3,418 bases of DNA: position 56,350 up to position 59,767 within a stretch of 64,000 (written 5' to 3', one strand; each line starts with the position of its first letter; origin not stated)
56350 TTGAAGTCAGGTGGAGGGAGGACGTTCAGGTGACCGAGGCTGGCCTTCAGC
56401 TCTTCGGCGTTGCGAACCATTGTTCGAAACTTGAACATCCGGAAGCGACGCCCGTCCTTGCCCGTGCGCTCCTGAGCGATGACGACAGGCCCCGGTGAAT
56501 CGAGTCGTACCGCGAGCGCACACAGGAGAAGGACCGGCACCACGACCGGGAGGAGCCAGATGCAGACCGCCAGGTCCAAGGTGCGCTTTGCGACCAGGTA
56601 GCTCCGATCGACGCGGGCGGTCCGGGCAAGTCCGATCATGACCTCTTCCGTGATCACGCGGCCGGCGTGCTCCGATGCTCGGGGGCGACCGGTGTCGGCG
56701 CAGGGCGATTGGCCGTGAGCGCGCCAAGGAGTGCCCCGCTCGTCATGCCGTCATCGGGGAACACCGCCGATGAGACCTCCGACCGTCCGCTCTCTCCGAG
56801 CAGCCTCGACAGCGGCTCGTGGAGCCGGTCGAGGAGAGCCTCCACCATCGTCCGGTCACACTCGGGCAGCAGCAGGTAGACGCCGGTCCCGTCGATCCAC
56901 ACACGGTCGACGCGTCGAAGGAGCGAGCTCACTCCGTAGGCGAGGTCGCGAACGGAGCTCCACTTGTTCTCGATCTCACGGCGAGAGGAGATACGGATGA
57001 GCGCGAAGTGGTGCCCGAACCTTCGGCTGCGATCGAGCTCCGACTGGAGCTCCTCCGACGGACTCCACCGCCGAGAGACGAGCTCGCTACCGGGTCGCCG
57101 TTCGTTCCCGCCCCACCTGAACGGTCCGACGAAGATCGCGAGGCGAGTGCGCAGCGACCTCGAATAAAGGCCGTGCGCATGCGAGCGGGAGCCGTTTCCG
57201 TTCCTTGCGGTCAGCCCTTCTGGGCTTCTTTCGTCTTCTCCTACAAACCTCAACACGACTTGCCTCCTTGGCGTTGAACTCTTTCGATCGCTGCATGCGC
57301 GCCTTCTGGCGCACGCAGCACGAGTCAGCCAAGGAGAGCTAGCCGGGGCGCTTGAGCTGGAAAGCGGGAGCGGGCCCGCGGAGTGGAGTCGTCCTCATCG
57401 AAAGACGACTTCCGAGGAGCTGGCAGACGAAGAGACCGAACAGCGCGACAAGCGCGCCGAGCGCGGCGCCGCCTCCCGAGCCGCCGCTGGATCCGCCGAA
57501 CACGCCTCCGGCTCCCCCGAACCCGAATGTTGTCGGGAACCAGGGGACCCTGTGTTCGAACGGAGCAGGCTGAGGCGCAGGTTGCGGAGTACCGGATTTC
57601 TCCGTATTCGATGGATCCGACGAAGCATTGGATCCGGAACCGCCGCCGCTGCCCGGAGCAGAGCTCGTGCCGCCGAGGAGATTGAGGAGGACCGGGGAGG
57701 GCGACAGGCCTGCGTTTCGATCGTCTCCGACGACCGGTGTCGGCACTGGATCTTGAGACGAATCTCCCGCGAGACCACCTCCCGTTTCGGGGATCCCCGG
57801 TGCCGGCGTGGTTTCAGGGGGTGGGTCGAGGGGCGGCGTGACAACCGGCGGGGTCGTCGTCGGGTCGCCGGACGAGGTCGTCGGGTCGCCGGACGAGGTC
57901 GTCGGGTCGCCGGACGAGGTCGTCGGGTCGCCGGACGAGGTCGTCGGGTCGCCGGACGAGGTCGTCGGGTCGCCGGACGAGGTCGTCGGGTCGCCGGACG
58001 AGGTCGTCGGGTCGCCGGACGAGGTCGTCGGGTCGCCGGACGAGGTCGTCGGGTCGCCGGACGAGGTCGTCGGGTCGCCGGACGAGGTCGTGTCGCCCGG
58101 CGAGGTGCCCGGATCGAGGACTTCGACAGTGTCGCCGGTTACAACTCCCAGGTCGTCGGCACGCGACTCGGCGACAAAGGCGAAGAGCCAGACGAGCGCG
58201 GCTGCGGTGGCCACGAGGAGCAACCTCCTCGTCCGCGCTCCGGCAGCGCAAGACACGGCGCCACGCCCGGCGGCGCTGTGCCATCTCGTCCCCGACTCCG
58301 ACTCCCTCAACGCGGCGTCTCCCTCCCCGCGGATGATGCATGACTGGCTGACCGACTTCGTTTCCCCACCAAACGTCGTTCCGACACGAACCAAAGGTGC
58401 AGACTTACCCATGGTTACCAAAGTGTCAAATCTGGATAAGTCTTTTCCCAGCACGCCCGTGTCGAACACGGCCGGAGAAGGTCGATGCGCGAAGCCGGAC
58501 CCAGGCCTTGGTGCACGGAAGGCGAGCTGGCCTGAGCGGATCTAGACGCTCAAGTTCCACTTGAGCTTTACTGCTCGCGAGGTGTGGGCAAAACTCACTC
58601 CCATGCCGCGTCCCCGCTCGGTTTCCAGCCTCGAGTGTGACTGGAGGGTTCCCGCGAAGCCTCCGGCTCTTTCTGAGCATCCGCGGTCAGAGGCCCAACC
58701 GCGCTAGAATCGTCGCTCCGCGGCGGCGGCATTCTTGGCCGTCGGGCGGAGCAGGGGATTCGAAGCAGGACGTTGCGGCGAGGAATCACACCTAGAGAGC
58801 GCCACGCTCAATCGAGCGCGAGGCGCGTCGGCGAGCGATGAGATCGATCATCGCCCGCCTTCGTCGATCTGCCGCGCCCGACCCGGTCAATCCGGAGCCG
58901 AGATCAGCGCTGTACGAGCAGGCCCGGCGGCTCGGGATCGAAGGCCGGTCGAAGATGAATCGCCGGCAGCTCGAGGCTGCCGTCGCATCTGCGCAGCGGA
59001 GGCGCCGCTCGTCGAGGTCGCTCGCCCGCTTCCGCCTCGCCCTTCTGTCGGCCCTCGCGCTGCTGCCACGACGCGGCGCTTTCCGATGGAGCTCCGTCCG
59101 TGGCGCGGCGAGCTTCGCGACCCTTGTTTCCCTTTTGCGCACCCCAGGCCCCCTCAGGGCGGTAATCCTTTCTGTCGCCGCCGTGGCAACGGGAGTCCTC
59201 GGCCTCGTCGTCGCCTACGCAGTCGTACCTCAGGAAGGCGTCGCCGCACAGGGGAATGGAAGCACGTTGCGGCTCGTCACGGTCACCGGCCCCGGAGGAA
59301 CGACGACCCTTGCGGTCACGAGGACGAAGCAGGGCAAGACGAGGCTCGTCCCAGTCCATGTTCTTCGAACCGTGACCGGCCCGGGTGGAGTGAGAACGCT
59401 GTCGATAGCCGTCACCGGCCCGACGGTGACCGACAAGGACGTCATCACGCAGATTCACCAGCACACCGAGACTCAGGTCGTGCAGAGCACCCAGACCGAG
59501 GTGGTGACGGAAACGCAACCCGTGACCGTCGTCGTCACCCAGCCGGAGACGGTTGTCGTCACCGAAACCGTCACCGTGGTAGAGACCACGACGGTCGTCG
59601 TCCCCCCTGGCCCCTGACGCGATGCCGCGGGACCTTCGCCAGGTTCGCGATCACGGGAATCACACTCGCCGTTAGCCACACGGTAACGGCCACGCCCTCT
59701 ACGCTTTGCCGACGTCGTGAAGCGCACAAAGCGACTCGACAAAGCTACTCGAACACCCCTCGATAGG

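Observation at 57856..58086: Eleven perfectly identical 21-bp repeats encoding SSGDPTT heptads in the first gene of the kinase-rich operon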

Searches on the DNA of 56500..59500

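Call 31: search_rna_families(source=window, start=56500, end=59500, threshold=evalue, max_evalue=1)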
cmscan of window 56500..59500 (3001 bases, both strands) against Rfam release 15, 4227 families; matches with E-value up to 1: 0.
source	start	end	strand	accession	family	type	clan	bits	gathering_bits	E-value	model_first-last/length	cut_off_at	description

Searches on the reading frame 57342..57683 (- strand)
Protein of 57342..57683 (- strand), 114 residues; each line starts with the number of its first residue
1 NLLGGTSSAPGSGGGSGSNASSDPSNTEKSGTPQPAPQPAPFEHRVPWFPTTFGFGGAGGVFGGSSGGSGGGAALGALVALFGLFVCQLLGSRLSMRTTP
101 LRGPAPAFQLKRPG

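Call 19: find_related_loci(query=A2, collection=genome_contigs, flank=10000)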
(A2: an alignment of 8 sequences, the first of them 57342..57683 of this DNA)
Query A2 (114 aa) in genome_contigs; peptide patterns used: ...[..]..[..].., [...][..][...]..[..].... (x = any residue, [..] = any of these).
599 stretches matched a pattern (row limit reached: there are more); 1 encode a relative of the query (tblastn E <= 1e-3); 1 distinct loci.
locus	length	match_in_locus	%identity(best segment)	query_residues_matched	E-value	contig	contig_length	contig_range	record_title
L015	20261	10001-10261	52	24-114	3e-9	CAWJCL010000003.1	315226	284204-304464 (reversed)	MAG: uncultured Actinomycetes bacterium isolate MFD04944.bin.1.73 genome assembly, contig: contig_53373, whole genome sh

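Call 22: find_related_loci(query=A2, collection=metagenome_contigs, flank=6000)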
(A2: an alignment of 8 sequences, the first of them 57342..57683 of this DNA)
Query A2 (114 aa) in metagenome_contigs; peptide patterns used: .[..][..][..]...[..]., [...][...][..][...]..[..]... (x = any residue, [..] = any of these).
600 stretches matched a pattern, but none encodes a relative of the query by tblastn (E <= 1e-3).

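Call 44: search_solved_structures(query=A2, max_evalue=10)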
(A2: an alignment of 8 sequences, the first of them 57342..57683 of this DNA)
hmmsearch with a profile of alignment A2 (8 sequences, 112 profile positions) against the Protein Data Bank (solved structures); distinct sequences matched with E-value up to 10: 8.
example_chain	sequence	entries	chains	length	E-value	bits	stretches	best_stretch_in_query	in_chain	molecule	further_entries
4b0a_A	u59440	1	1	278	0.065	17.1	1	61-109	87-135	TRANSCRIPTION INITIATION FACTOR TFIID SUBUNIT 1, LINKER, TATA-BOX-BINDING PROTEIN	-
6e24_A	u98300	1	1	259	0.067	17.1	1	61-109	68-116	Transcription initiation factor TFIID subunit 1,Myc proto-oncogene protein,TATA-box-bindin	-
6e16_A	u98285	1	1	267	0.071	17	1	61-109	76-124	Transcription initiation factor TFIID subunit 1,Myc proto-oncogene protein,TATA-box-bindin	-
8esw_AM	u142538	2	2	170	1.3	13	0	49-79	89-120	NADH dehydrogenase [ubiquinone] 1 alpha subcomplex subunit 11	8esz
8b9z_Y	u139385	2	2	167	1.3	13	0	49-79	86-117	NADH dehydrogenase [ubiquinone] 1 alpha subcomplex subunit 11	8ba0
8irv_R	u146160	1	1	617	4.3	11.2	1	51-92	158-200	Soluble cytochrome b562,D(1B) dopamine receptor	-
7jvx_A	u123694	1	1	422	4.5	11.2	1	23-70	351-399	Phosphatidylinositol 3,4,5-trisphosphate 3-phosphatase and dual-specificity protein phosph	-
6tb4_J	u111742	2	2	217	5.4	10.9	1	23-73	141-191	Transcription initiation factor TFIID subunit 10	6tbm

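Call 54: search_protein_representatives(alignment_id=A4)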
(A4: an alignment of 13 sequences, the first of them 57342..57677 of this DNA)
Query: 13 sequences, 111 profile positions. Proteins with E-value up to 0.001 (for the whole library): 47; up to 1e-10: 21; up to 1e-30: 4. The best 47 are listed.
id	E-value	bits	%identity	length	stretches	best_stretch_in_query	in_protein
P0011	8.8e-38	145.4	-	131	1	2-111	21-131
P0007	1.5e-36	141.4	-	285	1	2-111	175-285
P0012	5.8e-35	136.3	-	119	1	2-111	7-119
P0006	3.0e-32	127.6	-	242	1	2-111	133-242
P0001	3.5e-29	117.7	-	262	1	2-111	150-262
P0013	8.5e-28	113.2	-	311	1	2-111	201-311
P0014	3.7e-27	111.1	-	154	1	3-111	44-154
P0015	4.8e-26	107.6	-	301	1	4-111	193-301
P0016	6.2e-25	104.0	-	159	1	14-111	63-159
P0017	2.0e-24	102.3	-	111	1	8-111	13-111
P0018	3.2e-22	95.3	-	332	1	5-111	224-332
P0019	4.0e-22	95.0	-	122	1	3-111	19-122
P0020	6.3e-22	94.3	-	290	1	5-111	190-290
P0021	1.7e-20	89.8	-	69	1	44-111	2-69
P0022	3.2e-20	88.8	-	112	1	2-111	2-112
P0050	3.9e-04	37.0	-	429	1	20-111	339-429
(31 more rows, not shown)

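Call 58: find_encoding_contigs(protein=P0050, flank=3000, max_places=3)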
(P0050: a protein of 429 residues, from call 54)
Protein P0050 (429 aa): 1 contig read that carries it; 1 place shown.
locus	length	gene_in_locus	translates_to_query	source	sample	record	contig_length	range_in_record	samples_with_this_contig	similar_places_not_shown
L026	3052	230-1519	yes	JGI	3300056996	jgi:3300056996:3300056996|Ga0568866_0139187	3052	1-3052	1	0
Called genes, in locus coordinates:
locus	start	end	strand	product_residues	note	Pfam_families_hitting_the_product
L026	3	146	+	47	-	?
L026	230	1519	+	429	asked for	-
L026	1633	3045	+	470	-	-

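Call 59: search_protein_families(library=pfam, proteins=[L026:1633-3045:+], max_evalue=0.1)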
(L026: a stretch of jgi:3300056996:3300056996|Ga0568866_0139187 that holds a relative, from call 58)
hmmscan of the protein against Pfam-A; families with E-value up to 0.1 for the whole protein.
L026:1633-3045:+ (470 aa): 0 families

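Call 78: find_related_loci(query=A6, collection=genome_contigs, flank=6000)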
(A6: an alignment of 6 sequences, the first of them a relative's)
Query A6 (429 aa) in genome_contigs; peptide patterns used: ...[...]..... (x = any residue, [..] = any of these).
20 stretches matched a pattern; 1 encode a relative of the query (tblastn E <= 1e-3); 1 distinct loci.
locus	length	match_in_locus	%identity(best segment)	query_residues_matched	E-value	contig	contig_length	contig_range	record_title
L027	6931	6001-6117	56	391-429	4e-9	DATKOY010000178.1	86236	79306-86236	MAG TPA_asm: Solirubrobacteraceae bacterium isolate SMAG_U14777 k141_5175871, whole genome shotgun sequence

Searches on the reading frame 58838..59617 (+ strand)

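Call 59: search_protein_families(library=pfam, proteins=[window:58838-59617:+], max_evalue=0.1)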
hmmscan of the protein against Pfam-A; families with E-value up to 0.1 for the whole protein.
window:58838-59617:+ (259 aa): 1 family
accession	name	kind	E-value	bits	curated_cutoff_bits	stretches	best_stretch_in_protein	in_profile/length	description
PF07498.18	Rho_N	-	0.0023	18.3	24.9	1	24-53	9-38/43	Rho termination factor, N-terminal domain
